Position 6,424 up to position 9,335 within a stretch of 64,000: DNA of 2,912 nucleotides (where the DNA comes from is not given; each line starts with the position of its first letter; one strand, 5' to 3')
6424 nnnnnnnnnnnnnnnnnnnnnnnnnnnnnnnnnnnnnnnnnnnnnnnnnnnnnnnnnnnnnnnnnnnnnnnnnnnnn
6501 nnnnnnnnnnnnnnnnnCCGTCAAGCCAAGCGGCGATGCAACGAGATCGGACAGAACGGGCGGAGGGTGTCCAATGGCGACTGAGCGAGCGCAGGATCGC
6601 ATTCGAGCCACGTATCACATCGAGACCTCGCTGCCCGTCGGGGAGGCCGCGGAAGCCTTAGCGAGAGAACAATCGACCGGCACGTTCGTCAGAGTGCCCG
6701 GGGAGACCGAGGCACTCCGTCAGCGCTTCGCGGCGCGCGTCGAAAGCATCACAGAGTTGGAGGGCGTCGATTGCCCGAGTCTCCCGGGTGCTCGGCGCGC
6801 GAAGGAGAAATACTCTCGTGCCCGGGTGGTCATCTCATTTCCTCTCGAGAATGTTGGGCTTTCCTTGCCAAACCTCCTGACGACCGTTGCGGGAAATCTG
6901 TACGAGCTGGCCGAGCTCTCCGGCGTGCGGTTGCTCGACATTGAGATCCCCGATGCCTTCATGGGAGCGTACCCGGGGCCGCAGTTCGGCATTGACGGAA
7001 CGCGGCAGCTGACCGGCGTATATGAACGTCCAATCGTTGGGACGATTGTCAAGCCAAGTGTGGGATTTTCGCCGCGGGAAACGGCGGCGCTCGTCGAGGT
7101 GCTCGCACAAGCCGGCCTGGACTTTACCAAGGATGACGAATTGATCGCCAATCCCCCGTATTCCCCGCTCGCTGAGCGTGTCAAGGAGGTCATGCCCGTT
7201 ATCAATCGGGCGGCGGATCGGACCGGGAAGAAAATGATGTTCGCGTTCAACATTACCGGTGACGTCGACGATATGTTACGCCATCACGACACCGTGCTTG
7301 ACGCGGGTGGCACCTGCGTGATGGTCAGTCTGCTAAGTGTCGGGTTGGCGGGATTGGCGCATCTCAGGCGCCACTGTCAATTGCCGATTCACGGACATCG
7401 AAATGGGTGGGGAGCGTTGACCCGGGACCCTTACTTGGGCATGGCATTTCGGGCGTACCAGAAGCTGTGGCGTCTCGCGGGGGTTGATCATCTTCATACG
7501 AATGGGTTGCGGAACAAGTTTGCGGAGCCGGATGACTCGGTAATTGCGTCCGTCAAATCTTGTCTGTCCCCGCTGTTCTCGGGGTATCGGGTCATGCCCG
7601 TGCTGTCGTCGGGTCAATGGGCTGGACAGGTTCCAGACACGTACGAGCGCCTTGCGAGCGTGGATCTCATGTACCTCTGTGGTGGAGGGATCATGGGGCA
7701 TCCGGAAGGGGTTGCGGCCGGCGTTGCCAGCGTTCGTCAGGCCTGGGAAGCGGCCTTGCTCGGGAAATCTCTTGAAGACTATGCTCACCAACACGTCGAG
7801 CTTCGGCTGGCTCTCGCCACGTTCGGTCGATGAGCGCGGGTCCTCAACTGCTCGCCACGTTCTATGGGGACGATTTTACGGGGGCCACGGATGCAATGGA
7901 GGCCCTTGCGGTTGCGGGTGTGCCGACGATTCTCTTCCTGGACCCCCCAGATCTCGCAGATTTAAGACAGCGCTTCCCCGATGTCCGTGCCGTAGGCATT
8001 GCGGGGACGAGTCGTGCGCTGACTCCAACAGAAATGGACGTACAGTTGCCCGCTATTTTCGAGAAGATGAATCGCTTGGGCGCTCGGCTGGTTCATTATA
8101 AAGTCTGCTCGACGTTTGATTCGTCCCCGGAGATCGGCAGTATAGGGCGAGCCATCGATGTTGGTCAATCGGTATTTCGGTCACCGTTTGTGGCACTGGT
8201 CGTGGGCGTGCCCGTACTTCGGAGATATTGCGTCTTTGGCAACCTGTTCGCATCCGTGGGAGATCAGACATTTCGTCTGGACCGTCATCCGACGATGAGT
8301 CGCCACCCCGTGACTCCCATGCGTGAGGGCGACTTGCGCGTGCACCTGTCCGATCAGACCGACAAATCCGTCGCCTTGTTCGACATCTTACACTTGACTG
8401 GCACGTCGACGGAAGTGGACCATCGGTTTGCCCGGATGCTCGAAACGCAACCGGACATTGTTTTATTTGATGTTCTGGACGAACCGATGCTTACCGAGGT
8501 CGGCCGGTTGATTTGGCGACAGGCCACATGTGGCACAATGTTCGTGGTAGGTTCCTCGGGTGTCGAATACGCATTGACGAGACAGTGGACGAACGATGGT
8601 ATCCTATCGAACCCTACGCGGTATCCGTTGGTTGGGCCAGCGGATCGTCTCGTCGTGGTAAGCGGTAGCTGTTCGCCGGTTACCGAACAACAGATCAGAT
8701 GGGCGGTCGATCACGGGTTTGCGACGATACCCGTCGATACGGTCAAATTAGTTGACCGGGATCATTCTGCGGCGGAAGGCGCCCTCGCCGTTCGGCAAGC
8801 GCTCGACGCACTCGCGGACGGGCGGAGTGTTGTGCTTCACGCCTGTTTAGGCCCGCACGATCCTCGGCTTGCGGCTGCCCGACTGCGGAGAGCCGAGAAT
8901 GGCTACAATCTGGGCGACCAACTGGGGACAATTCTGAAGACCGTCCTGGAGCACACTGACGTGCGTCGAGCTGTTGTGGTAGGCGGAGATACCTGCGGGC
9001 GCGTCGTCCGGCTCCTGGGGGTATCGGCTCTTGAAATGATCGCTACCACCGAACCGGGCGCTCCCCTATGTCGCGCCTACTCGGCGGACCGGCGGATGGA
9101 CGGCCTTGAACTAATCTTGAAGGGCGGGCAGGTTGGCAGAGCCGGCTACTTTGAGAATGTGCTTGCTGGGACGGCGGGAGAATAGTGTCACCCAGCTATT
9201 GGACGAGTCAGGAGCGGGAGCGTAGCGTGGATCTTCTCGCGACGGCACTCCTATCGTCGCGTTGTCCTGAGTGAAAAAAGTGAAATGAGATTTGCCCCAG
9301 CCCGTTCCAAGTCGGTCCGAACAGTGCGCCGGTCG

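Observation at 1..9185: RuBisCO-like protein + DUF1537 kinase wired to an aminotransferase and an amino-acid-type ABC importer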

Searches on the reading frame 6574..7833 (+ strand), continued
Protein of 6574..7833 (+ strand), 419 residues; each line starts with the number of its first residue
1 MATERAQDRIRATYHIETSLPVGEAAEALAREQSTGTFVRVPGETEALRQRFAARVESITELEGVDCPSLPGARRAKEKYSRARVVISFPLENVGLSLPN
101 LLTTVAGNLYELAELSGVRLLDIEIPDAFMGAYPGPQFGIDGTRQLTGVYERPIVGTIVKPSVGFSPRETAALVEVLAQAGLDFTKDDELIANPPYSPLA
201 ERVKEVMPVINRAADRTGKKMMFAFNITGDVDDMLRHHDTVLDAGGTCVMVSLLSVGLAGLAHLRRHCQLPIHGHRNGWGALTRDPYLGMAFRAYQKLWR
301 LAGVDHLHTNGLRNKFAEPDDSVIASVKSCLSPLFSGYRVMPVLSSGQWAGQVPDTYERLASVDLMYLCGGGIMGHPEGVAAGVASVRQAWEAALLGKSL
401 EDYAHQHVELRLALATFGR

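Call 65: search_protein_families(library=ncbifam, proteins=[L089:443-682:+, L089:675-1667:+, L089:1670-2713:+, L089:2762-4063:+, L089:9170-9988:+, L089:11295-12551:+, L089:12563-14005:+, L001:532-1875:+, L001:2103-2858:-, L001:12833-13765:+], max_evalue=1e-15)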
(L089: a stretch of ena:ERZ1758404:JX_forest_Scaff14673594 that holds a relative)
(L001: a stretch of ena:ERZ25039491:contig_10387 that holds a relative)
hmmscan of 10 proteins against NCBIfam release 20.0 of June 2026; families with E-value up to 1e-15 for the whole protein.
L089:443-682:+ (79 aa): 0 families

L089:675-1667:+ (330 aa): 2 families
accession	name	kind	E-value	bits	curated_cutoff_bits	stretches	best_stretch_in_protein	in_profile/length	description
TIGR03182.1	PDH_E1_alph_y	equivalog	1.5e-100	336.2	393.85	1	19-327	6-314/315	pyruvate dehydrogenase (acetyl-transferring) E1 component subunit alpha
TIGR03181.1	PDH_E1_alph_x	equivalog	3.5e-70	236.6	411.35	1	19-328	28-328/341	pyruvate dehydrogenase (acetyl-transferring) E1 component subunit alpha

L089:1670-2713:+ (347 aa): 3 families
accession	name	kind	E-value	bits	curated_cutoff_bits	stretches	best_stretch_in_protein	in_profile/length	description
NF006667.0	PRK09212.1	subfamily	2.6e-95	319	321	1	1-325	1-324/327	pyruvate dehydrogenase complex E1 component subunit beta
NF008854.0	PRK11892.1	equivalog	3e-90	303.1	454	1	1-323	139-461/464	pyruvate dehydrogenase complex E1 component subunit beta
NF004559.0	PRK05899.2-5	equivalog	2.4e-16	59.1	488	1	50-301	356-600/627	transketolase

L089:2762-4063:+ (433 aa): 66 families (the best 25 are shown)
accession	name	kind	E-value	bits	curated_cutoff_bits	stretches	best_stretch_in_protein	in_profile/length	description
NF000818.0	PRK00062.1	subfamily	1.1e-119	400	398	1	4-424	5-427/429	glutamate-1-semialdehyde 2,1-aminomutase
TIGR00713.1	hemL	equivalog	9.7e-115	383.6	527.3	1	8-420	5-419/423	glutamate-1-semialdehyde 2,1-aminomutase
NF009055.0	PRK12389.1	equivalog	7e-99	331.4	637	1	10-424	11-428/431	glutamate-1-semialdehyde 2,1-aminomutase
NF041362.1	GntE_guanitoxin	equivalog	9.9e-82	274.7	525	1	9-411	12-423/426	guanitoxin biosynthesis PLP-dependent transaminase GntE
NF001864.0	PRK00615.1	equivalog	3.6e-69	233.4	706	1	8-411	10-416/433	glutamate-1-semialdehyde aminotransferase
NF004856.0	PRK06209.1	equivalog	4.8e-65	219.8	486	1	6-415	12-407/450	glutamate-1-semialdehyde 2,1-aminomutase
NF005453.0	PRK07046.1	subfamily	4.1e-52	177.3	425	1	31-424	58-451/453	transaminase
NF002874.0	PRK03244.1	equivalog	7.7e-51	173.1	457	1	24-363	19-345/399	acetylornithine transaminase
NF005993.0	PRK08117.1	subfamily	1.2e-49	169.1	574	2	194-369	206-377/433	aspartate aminotransferase family protein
TIGR00707.1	argD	subfamily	4.3e-49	167.3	410.05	1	25-364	4-334/381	acetylornithine/succinylornithine family transaminase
NF004426.0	PRK05769.1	equivalog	9.6e-48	163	552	2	195-377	221-393/441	acetyl ornithine aminotransferase family protein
NF002325.0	PRK01278.1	subfamily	1.6e-44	152.1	372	1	24-361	7-338/395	acetylornithine transaminase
NF003468.0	PRK05093.1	subfamily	3e-43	148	522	1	33-368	26-354/405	acetylornithine/succinyldiaminopimelate transaminase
NF042418.1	LysJ_Th_th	equivalog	1.8e-41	142.3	700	1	31-337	19-314/386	[LysW]-aminoadipate semialdehyde transaminase LysJ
NF053554.1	prodigi_MAP_PigE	equivalog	5.5e-40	137.5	850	1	34-361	404-729/837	prodigiosin MAP biosynthesis aminotransferase PigE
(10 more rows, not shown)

L089:9170-9988:+ (272 aa): 4 families
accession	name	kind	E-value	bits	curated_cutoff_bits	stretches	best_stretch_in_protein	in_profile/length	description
NF052387.1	Lys_ferment_KCE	equivalog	1.5e-58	198.3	382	1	4-266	2-267/267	3-keto-5-aminohexanoate cleavage enzyme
NF053568.1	3OXCoAcCUPNH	equivalog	1.6e-42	145.6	350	1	5-267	5-273/274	3-oxoadipate:acetyl-CoA acetyltransferase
NF052389.1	Lys_KAL_CLE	exception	2.2e-39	135.4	725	1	25-268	196-438/440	bifunctional 3-aminobutyryl-CoA ammonia lyase/3-keto-5-aminohexanoate cleavage enzyme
NF053538.1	DixhxACActTsKce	equivalog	2.9e-34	118.5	430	1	112-267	144-303/310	3,5-dioxohexanoate:acetyl-CoA acetone transferase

L089:11295-12551:+ (418 aa): 5 families
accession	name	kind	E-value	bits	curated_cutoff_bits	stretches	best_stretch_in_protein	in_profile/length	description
TIGR02352.1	thiamin_ThiO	equivalog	2.6e-31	109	250.8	1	8-366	2-349/351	glycine oxidase ThiO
NF008425.0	PRK11259.1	equivalog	2.5e-29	102.4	257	1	3-382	3-376/377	N-methyl-L-tryptophan oxidase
TIGR01373.1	soxB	subfamily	2.9e-28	98.8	529.45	1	6-383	32-401/407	sarcosine oxidase subunit beta family protein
NF001933.0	PRK00711.1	subfamily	1.1e-25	90.5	383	0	53-248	101-295/429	D-amino acid dehydrogenase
TIGR01377.1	soxA_mon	subfamily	1.3e-21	76.9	479.65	1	7-385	3-379/381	amino oxidase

L089:12563-14005:+ (480 aa): 3 families
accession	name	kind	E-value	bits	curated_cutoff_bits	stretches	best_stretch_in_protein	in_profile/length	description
NF042436.1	OxoIsoapKin_OiaK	equivalog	1.3e-149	498.8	700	1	25-473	7-449/451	3-oxo-isoapionate kinase OiaK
NF043035.1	OxoTetrKin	equivalog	1.2e-56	192.3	350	1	33-472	5-415/418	3-oxo-tetronate kinase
NF047819.1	ThrnKinDtnkGamma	equivalog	1.9e-20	73.1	450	1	35-446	8-387/422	D-threonate kinase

L001:532-1875:+ (447 aa): 68 families (the best 25 are shown)
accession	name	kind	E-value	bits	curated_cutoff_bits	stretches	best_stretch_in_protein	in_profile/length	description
NF005375.0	PRK06917.1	equivalog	1e-140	469.5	535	1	13-444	11-440/448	aspartate aminotransferase family protein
NF005685.0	PRK07483.1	equivalog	5.6e-138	460.5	485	1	6-443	2-438/444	aspartate aminotransferase family protein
NF005102.0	PRK06541.1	equivalog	2.2e-114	382.6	574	1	14-445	32-458/460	aspartate aminotransferase family protein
NF005683.0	PRK07481.1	subfamily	9.6e-114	380.8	575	1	17-444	29-451/453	hypothetical protein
NF005447.0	PRK07036.1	equivalog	4.5e-105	352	618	1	15-447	34-459/468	aminotransferase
NF004767.0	PRK06105.1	subfamily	1.6e-101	340.1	517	1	18-446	32-453/460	aminotransferase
NF005812.0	PRK07678.1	subfamily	1.1e-98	330.9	488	1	16-443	29-450/451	aminotransferase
NF005682.0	PRK07480.1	subfamily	4.3e-98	329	510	1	17-446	36-455/459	aminotransferase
NF005684.0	PRK07482.1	subfamily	7.6e-95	318.2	687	1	15-444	31-456/464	hypothetical protein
NF004718.0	PRK06062.1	subfamily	2e-92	310.1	472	1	18-445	40-451/454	hypothetical protein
TIGR00508.1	bioA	equivalog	1.2e-87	294.3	405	1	15-440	12-418/419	adenosylmethionine--8-amino-7-oxononanoate transaminase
NF052567.1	OmAmTferAptACaul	equivalog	1.5e-87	294.2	500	1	11-443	13-431/431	omega-aminotransferase AptA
NF005993.0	PRK08117.1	subfamily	6.2e-83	278.8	574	1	19-445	28-432/433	aspartate aminotransferase family protein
NF004426.0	PRK05769.1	equivalog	8.1e-83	278.6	552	1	13-442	32-439/441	acetyl ornithine aminotransferase family protein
NF049939.1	HyAminethphonNHLyPbfA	equivalog_domain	2.1e-79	267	525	1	18-442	45-441/442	(R)-1-hydroxy-2-aminoethylphosphonate ammonia-lyase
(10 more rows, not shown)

L001:2103-2858:- (251 aa): 194 families (the best 25 are shown)
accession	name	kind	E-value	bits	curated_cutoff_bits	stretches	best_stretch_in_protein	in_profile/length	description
NF005559.1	PRK07231.1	subfamily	2.7e-63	213.8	215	1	4-249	2-248/249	glucose 1-dehydrogenase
NF009466.0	PRK12826.1-2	subfamily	2.7e-63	213.7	222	1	7-248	4-244/248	3-oxoacyl-ACP reductase FabG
NF004198.0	PRK05653.1-3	equivalog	5.4e-62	209.4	296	1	2-248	3-246/248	3-oxoacyl-ACP reductase FabG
NF004791.0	PRK06138.1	equivalog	1.8e-61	207.7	312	1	3-249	2-250/252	SDR family oxidoreductase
TIGR01830.1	3oxo_ACP_reduc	equivalog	8.6e-60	202.4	297.75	1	9-247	1-237/239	3-oxoacyl-[acyl-carrier-protein] reductase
NF004818.0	PRK06172.1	equivalog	7.6e-59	199.1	336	1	2-248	3-250/253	SDR family oxidoreductase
NF005309.0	PRK06841.1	subfamily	2.2e-56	191.2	286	1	3-247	12-251/255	GolD/DthD family dehydrogenase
NF009384.0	PRK12743.1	equivalog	1.2e-54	185.2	264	1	7-249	7-248/258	SDR family oxidoreductase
NF052558.1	MBtsdlDhBudC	equivalog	2.1e-54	184.8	270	1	5-248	2-241/250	meso-2,3-butanediol dehydrogenase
NF006070.0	PRK08213.1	subfamily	2.5e-54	184.5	279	1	3-248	9-256/259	gluconate 5-dehydrogenase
NF053807.1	RhamDHLra1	equivalog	2.9e-54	184.4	400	1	4-248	2-247/252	L-rhamnose 1-dehydrogenase Lra1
NF006493.1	PRK08936.1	subfamily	4.5e-54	183.5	420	1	2-248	3-250/261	glucose-1-dehydrogenase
NF004197.0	PRK05653.1-1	equivalog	2.6e-53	181.2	332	1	3-249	4-247/249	3-oxoacyl-ACP reductase FabG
NF004746.0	PRK06077.1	equivalog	4.6e-53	180.2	320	1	1-249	1-246/252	3-ketoacyl-(acyl-carrier-protein) reductase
NF009468.0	PRK12826.1-4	equivalog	5.6e-53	180.2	318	1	1-249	2-248/256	SDR family oxidoreductase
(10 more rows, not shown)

L001:12833-13765:+ (310 aa): 9 families
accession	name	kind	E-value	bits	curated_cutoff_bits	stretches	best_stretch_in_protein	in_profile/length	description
NF040821.1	dipep_PepQ_Arch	equivalog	4.5e-29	101.5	630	1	77-299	114-339/346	Xaa-Pro dipeptidase PepQ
NF011174.0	PRK14576.1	subfamily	4.2e-26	91.7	487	1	36-299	128-395/405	putative endopeptidase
NF011720.0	PRK15173.1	subfamily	3.2e-24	85.6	420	1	18-299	48-333/343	peptidase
NF011173.0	PRK14575.1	equivalog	4.2e-24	85.2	850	1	16-299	109-396/406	putative peptidase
TIGR00500.1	met_pdase_I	equivalog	7.2e-22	78.1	171.35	1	85-290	3-219/247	type I methionyl aminopeptidase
NF007310.0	PRK09795.1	equivalog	2.3e-21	76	393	1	79-299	121-349/361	aminopeptidase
NF008131.0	PRK10879.1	equivalog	7.2e-18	64.6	465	0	79-221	167-311/438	Xaa-Pro aminopeptidase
NF038259.1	ectoine_DoeA_2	exception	7.2e-18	64.5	575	1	11-298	78-376/386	ectoine hydrolase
NF008970.0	PRK12318.1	equivalog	7.7e-16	58.2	267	0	85-281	43-251/291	methionyl aminopeptidase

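Call 78: search_solved_structures(query=L003:12653-13480:+, max_evalue=0.001)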
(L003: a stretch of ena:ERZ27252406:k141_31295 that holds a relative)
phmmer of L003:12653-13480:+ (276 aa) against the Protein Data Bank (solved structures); distinct sequences matched with E-value up to 0.001: 2.
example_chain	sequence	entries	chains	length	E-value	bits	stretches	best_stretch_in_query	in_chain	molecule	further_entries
5t57_A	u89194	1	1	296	4.8e-91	308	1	3-274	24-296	Semialdehyde dehydrogenase NAD-binding protein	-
3c24_A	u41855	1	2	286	4.8e-73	249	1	3-269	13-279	Putative oxidoreductase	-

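Call 88: get_annotated_region(hit=H3, flank=8000)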
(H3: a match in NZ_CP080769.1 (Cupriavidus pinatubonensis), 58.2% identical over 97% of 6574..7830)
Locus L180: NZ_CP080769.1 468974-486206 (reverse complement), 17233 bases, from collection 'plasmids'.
description: Cupriavidus pinatubonensis strain HN-2 plasmid p2, complete sequence
organism: Cupriavidus pinatubonensis (NCBI taxid 248026)
taxonomy: Bacteria; Pseudomonadota; Betaproteobacteria; Burkholderiales; Burkholderiaceae; Cupriavidus; Cupriavidus pinatubonensis
host: -; source: genomic assembly,soil; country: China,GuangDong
typing (MOB-suite, as given by PLSDB): non-mobilizable
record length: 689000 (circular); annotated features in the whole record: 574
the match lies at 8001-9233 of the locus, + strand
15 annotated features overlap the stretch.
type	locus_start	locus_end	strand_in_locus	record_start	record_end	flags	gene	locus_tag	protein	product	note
CDS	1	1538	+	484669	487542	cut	ppc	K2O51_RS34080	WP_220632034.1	phosphoenolpyruvate carboxylase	GO:0015977 - carbon fixation [Evidence IEA]; GO:0006099 - tricarboxylic acid cycle [Evidence IEA]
CDS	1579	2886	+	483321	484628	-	eno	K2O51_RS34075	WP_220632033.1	phosphopyruvate hydratase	GO:0006096 - glycolytic process [Evidence IEA]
CDS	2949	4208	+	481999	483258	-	otnK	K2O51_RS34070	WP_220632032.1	3-oxo-tetronate kinase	GO:0005975 - carbohydrate metabolic process [Evidence IEA]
CDS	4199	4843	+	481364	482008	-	otnC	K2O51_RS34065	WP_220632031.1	3-oxo-tetronate 4-phosphate decarboxylase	GO:0005996 - monosaccharide metabolic process [Evidence IEA]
CDS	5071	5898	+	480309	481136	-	-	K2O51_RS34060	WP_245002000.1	LysR family transcriptional regulator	-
CDS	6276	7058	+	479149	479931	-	-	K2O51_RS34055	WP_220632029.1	glucose 1-dehydrogenase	-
CDS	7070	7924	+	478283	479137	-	-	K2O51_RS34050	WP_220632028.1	alpha/beta hydrolase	-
CDS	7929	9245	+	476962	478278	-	-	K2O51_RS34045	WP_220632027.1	ribulose-bisphosphate carboxylase large subunit family protein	-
CDS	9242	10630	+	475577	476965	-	-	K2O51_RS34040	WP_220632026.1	four-carbon acid sugar kinase family protein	-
CDS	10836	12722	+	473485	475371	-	-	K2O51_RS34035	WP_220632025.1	TRAP transporter large permease subunit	-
CDS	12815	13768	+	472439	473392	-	-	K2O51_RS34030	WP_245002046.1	TRAP transporter substrate-binding protein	-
CDS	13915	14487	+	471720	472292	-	-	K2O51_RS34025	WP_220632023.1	Sua5/YciO/YrdC/YwlC family protein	-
CDS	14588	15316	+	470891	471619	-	nanR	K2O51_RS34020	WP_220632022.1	transcriptional regulator NanR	-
CDS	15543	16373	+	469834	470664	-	-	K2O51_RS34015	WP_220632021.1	phosphogluconate dehydrogenase C-terminal domain-containing protein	-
CDS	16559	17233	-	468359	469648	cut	eno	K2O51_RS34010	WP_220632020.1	phosphopyruvate hydratase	GO:0006096 - glycolytic process [Evidence IEA]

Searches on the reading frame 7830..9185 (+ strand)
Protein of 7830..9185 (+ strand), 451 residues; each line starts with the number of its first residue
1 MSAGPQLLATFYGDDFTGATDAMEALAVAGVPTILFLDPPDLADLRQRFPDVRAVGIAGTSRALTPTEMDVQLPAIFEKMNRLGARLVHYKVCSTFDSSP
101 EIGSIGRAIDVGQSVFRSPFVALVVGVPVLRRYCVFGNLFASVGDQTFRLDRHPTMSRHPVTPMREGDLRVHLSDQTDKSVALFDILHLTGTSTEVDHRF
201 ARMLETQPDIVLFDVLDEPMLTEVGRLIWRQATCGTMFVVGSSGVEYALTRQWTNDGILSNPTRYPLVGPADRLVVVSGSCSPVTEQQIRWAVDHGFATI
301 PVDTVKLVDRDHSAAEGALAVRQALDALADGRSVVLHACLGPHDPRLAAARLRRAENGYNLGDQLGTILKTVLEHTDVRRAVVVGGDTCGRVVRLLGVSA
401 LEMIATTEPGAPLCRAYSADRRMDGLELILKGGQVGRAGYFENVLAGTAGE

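Call 3: search_protein_families(library=pfam, proteins=[window:7830-9185:+])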
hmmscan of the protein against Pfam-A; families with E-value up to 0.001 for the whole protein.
window:7830-9185:+ (451 aa): 2 families
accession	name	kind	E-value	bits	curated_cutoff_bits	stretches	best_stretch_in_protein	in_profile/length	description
PF07005.16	SBD_N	-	2.3e-53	181.8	25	1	11-249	3-230/230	Sugar-binding N-terminal domain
PF17042.10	NBD_C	-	4.7e-31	109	28.3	1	275-440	1-167/168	Nucleotide-binding C-terminal domain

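Call 4: search_protein_families(library=ncbifam, proteins=[window:7830-9185:+])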
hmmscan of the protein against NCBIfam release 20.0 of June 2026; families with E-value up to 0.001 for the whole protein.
window:7830-9185:+ (451 aa): 3 families
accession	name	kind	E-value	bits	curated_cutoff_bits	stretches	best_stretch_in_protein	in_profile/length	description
NF042436.1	OxoIsoapKin_OiaK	equivalog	3.7e-155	517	700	1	6-445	8-450/451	3-oxo-isoapionate kinase OiaK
NF043035.1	OxoTetrKin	equivalog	3.2e-55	187.7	350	1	13-444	6-416/418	3-oxo-tetronate kinase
NF047819.1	ThrnKinDtnkGamma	equivalog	3.9e-22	78.7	450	1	13-439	7-407/422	D-threonate kinase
